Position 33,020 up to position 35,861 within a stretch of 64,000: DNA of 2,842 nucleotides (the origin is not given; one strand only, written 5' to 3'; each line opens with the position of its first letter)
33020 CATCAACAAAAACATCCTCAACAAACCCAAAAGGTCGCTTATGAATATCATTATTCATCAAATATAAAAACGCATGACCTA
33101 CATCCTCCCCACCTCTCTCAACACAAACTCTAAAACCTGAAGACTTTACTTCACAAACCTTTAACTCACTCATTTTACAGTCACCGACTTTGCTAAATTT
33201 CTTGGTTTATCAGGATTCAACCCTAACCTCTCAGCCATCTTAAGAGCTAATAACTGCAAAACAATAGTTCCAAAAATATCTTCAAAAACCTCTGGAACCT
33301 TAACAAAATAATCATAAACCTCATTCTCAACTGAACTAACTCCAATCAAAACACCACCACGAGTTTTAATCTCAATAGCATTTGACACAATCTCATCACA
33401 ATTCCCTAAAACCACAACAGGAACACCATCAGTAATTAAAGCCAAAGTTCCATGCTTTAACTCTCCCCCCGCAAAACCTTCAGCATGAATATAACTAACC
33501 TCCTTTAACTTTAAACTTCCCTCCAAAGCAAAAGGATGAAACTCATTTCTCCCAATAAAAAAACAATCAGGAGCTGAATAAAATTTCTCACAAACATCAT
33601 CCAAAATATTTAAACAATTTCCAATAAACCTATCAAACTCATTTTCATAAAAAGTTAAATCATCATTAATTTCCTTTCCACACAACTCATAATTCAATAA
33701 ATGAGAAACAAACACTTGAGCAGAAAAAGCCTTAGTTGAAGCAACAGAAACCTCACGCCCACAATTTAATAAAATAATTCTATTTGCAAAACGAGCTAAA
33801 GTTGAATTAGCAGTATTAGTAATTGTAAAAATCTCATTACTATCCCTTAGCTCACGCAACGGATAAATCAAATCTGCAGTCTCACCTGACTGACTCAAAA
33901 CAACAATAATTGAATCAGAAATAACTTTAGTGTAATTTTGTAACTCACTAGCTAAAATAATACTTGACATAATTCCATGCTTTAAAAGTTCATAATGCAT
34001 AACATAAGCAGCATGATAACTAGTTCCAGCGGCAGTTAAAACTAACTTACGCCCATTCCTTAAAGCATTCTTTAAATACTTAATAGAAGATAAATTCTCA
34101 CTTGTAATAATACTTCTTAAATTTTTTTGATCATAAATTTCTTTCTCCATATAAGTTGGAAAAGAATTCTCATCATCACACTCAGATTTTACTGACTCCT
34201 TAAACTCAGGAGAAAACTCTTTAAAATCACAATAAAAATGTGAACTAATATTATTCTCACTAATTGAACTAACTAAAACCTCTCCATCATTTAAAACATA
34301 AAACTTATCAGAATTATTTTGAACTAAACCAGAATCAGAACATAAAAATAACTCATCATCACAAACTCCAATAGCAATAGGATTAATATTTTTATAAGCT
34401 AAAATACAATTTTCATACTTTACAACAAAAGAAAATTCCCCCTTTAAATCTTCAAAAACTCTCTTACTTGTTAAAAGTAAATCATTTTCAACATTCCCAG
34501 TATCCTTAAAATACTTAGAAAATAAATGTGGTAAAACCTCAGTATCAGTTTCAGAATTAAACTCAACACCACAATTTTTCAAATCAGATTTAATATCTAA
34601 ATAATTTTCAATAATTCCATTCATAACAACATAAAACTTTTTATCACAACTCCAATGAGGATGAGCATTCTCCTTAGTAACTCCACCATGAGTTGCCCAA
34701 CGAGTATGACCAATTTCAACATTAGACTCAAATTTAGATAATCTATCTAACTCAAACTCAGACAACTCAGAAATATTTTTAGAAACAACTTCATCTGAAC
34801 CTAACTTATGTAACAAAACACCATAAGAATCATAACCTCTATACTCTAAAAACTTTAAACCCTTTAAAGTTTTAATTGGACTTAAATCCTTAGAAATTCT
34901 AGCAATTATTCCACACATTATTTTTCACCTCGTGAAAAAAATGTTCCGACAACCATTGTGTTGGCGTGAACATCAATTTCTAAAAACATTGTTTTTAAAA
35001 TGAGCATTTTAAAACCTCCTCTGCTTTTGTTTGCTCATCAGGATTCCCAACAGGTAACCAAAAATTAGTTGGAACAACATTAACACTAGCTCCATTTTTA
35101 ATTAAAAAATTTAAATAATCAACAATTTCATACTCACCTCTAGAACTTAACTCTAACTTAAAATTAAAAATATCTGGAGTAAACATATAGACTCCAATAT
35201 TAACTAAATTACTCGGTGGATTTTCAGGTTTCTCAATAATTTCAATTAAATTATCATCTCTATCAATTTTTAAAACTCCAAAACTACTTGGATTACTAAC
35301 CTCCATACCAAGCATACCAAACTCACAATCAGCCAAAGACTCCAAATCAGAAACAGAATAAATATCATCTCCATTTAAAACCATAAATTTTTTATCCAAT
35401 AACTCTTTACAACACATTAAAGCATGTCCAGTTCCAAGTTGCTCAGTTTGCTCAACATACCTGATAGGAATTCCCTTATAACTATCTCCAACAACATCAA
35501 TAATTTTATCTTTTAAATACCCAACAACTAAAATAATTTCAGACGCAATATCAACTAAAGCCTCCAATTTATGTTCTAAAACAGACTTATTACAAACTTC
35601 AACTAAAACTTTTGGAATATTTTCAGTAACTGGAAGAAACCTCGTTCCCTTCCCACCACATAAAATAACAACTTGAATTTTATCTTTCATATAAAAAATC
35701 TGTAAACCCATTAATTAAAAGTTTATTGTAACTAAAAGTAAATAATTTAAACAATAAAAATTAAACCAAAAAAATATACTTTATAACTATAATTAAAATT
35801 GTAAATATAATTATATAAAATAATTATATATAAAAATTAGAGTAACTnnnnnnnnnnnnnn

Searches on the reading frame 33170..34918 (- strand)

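Call 10: search_protein_families(library=pfam, proteins=[window:33170-34918:-], max_evalue=0.001)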
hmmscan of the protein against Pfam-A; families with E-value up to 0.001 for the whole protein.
window:33170-34918:- (582 aa): 3 families
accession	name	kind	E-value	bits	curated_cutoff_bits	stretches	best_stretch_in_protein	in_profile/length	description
PF01380.27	SIS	-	1.3e-28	99.8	25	2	286-408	2-128/131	SIS domain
PF13522.11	GATase_6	-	3.3e-14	53.4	27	1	63-166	8-96/130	Glutamine amidotransferase domain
PF13537.11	GATase_7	-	7.4e-12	45.8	25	1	81-169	9-85/123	Glutamine amidotransferase domain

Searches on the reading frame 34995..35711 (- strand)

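Call 10: search_protein_families(library=pfam, proteins=[window:34995-35711:-], max_evalue=0.001)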
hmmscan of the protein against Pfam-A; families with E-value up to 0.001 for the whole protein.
window:34995-35711:- (238 aa): 2 families
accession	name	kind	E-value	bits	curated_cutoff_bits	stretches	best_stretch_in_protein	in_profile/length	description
PF00483.29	NTP_transferase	-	8.4e-35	120.9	21.2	1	14-231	2-239/245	Nucleotidyl transferase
PF12804.13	NTP_transf_3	-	5.6e-08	33.6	27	1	14-118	1-98/160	MobA-like NTP transferase domain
